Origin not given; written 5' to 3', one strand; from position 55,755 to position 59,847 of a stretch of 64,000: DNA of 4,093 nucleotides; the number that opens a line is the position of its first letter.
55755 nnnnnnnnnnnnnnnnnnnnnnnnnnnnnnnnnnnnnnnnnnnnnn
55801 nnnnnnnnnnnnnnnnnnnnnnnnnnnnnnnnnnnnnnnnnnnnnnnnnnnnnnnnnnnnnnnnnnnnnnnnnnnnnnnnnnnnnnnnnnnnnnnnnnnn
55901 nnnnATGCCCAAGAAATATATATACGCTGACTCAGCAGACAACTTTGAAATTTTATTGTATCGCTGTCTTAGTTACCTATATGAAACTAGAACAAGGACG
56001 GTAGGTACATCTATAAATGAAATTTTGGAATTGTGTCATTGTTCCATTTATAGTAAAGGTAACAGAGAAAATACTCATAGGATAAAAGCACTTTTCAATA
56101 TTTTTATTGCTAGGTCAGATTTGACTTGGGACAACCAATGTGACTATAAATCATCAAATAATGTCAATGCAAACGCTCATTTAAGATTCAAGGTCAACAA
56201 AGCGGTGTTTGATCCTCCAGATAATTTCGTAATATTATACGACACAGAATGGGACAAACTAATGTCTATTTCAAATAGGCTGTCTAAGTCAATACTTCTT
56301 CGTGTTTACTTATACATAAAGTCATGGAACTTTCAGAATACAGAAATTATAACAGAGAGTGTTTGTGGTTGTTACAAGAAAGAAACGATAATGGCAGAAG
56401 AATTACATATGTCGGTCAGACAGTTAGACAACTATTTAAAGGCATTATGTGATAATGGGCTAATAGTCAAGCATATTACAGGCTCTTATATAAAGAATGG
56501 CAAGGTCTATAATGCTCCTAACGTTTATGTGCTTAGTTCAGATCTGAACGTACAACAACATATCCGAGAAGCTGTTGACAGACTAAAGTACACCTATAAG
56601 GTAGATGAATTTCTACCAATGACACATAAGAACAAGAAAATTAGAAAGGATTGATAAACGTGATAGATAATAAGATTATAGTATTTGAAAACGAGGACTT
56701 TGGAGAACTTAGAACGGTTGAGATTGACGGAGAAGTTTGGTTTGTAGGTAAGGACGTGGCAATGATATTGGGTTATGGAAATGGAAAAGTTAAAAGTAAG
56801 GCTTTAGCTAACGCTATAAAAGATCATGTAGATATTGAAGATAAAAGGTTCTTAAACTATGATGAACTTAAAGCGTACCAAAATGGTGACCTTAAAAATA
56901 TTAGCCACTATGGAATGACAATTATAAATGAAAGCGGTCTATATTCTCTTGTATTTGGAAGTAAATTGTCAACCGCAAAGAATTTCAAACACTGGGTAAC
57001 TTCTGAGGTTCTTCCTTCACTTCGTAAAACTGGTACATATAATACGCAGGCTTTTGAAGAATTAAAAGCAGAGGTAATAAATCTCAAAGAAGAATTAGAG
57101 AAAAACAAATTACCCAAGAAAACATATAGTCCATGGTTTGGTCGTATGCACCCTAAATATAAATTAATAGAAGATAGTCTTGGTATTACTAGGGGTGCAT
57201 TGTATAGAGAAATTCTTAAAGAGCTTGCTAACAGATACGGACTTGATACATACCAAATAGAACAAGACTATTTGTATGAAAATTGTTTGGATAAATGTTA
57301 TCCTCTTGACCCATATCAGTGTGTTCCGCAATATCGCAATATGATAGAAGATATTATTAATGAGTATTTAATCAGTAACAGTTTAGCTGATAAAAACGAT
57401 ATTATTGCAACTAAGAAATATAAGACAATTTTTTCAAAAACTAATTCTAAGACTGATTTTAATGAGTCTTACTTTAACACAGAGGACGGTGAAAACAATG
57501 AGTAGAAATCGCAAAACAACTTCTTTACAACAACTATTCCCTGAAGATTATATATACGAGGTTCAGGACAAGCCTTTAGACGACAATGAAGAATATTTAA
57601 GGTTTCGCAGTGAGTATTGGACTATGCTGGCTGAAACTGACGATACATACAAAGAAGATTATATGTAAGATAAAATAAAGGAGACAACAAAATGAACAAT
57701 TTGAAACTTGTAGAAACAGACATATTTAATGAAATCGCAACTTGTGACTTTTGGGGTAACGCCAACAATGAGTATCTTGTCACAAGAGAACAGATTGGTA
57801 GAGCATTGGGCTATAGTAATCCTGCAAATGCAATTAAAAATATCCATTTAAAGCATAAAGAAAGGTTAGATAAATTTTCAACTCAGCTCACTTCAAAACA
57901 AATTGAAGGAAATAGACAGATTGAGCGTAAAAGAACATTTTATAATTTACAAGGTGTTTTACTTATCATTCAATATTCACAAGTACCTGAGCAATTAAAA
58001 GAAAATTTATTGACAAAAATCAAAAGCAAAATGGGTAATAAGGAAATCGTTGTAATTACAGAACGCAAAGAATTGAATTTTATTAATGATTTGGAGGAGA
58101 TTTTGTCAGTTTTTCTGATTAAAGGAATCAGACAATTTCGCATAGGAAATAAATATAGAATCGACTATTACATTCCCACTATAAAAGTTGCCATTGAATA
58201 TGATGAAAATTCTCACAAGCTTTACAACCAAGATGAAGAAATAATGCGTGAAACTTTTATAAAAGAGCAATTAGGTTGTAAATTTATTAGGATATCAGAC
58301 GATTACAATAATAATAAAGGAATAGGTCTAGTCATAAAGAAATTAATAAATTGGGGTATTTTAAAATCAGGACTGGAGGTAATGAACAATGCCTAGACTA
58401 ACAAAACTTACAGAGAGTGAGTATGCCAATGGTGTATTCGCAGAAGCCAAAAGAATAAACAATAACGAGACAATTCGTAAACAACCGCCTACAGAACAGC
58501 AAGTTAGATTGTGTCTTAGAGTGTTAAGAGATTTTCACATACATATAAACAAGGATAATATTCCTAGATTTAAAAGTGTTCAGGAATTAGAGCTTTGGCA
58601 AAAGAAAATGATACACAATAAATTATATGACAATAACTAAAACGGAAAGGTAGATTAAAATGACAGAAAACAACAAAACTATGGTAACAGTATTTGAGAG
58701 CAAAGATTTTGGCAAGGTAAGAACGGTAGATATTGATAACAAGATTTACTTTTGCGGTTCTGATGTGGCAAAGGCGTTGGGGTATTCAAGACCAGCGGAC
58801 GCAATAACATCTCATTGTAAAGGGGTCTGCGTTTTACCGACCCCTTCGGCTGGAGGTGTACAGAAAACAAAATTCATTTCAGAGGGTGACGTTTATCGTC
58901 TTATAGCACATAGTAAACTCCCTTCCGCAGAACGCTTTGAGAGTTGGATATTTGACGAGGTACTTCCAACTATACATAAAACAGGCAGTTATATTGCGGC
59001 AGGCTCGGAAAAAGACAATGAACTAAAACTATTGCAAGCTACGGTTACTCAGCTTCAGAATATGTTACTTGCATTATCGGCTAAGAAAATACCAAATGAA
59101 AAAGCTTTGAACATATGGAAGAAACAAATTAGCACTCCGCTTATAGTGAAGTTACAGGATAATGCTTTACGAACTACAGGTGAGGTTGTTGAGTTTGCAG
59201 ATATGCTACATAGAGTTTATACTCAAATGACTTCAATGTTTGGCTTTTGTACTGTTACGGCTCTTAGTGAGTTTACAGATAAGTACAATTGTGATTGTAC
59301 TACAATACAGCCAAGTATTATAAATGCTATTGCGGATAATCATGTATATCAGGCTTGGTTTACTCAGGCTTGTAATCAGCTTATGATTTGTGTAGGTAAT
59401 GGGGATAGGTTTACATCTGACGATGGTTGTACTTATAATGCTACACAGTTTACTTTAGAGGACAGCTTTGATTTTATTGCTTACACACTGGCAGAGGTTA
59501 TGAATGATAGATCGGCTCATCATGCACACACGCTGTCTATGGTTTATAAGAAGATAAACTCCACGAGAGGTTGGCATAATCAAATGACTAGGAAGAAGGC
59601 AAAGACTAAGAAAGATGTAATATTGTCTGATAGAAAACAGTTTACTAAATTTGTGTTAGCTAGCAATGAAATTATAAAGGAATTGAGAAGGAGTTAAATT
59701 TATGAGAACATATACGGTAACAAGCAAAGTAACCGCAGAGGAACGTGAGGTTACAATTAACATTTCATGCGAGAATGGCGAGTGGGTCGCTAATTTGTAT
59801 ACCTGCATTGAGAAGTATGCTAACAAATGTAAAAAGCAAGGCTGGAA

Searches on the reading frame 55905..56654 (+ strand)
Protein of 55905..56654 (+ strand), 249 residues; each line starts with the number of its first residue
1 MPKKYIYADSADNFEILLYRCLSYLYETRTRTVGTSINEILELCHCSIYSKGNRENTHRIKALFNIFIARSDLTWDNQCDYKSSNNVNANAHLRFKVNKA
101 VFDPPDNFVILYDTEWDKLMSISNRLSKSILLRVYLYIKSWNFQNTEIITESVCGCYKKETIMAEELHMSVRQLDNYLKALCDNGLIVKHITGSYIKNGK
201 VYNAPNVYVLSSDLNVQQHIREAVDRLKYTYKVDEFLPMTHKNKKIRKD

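Call 63: search_protein_families(library=phrogs, proteins=[window:55905-56654:+], max_evalue=0.00001)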
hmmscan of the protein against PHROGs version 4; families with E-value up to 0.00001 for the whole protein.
window:55905-56654:+ (249 aa): 1 family
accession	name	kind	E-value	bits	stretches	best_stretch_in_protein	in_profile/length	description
phrog_270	-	DNA, RNA and nucleotide metabolism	3.3e-06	27.7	1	133-213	49-118/383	replication initiation protein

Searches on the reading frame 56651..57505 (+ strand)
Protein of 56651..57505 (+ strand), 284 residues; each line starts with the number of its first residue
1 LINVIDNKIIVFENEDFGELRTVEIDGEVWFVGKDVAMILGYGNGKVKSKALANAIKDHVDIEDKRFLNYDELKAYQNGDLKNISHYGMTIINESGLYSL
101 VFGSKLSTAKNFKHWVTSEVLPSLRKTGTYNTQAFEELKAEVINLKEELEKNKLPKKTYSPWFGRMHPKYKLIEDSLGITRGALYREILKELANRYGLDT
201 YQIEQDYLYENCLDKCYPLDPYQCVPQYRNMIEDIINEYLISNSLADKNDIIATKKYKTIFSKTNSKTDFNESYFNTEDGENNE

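Call 63: search_protein_families(library=phrogs, proteins=[window:56651-57505:+], max_evalue=0.00001)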
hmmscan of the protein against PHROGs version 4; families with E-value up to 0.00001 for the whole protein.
window:56651-57505:+ (284 aa): 12 families
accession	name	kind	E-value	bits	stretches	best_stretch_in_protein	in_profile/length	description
phrog_130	-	transcription regulation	1.3e-41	144.1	1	4-152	155-296/480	anti-repressor Ant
phrog_463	-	transcription regulation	2.1e-40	139.8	1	7-200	3-209/250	anti-repressor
phrog_2899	-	transcription regulation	1.5e-36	127.3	1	5-140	3-121/263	anti-repressor Ant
phrog_7940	-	unknown function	2.7e-29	103.5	1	7-134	2-111/252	-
phrog_2593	-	transcription regulation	4.5e-25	89.8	1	17-210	27-197/255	anti-repressor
phrog_2011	-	transcription regulation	6.6e-25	89.3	1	11-144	3-127/275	anti-repressor Ant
phrog_5060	-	transcription regulation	1.3e-21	78.7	1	3-150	3-141/224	anti-repressor Ant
phrog_25722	-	unknown function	1.7e-20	74.4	1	18-134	13-112/150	-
phrog_2977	-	transcription regulation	8.9e-20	72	1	8-107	63-148/150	anti-repressor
phrog_245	-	transcription regulation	2.4e-19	71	1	9-150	43-165/319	anti-repressor Ant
phrog_9976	-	transcription regulation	1.8e-16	61.6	1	19-201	10-177/188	anti-repressor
phrog_373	-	transcription regulation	1.7e-09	38.5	1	7-263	78-361/373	anti-repressor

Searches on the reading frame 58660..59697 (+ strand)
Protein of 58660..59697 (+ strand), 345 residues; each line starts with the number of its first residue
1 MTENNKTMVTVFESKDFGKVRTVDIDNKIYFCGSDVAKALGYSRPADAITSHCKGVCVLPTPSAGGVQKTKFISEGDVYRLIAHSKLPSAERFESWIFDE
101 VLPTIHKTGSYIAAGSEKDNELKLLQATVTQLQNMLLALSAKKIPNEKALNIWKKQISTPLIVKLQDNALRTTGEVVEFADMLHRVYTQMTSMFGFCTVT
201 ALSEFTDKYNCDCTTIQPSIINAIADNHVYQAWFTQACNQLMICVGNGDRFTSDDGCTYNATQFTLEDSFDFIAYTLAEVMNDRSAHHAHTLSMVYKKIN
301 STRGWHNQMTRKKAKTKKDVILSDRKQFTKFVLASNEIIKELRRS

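Call 63: search_protein_families(library=phrogs, proteins=[window:58660-59697:+], max_evalue=0.00001)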
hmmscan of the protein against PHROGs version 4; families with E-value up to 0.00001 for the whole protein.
window:58660-59697:+ (345 aa): 12 families
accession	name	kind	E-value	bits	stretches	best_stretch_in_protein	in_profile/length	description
phrog_130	-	transcription regulation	1.1e-43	151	1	4-135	155-296/480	anti-repressor Ant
phrog_2899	-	transcription regulation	2.5e-40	139.7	1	6-137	4-138/263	anti-repressor Ant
phrog_463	-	transcription regulation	1e-31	111.3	1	9-130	5-135/250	anti-repressor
phrog_2593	-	transcription regulation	2.5e-28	100.5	1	17-133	27-158/255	anti-repressor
phrog_5060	-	transcription regulation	2.5e-25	90.8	1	6-134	4-142/224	anti-repressor Ant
phrog_7940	-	unknown function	1.2e-24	88.2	1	9-131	4-127/252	-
phrog_245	-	transcription regulation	4.2e-23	83.3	1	1-135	35-156/319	anti-repressor Ant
phrog_25722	-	unknown function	6.2e-22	79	1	12-120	9-117/150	-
phrog_2011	-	transcription regulation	4.1e-20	73.6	1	11-122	3-126/275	anti-repressor Ant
phrog_2977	-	transcription regulation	1.7e-15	58.1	1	5-88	60-148/150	anti-repressor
phrog_9976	-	transcription regulation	9.4e-15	55.9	1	19-181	10-170/188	anti-repressor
phrog_34000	-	unknown function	9.9e-07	29.8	1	8-111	13-125/194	-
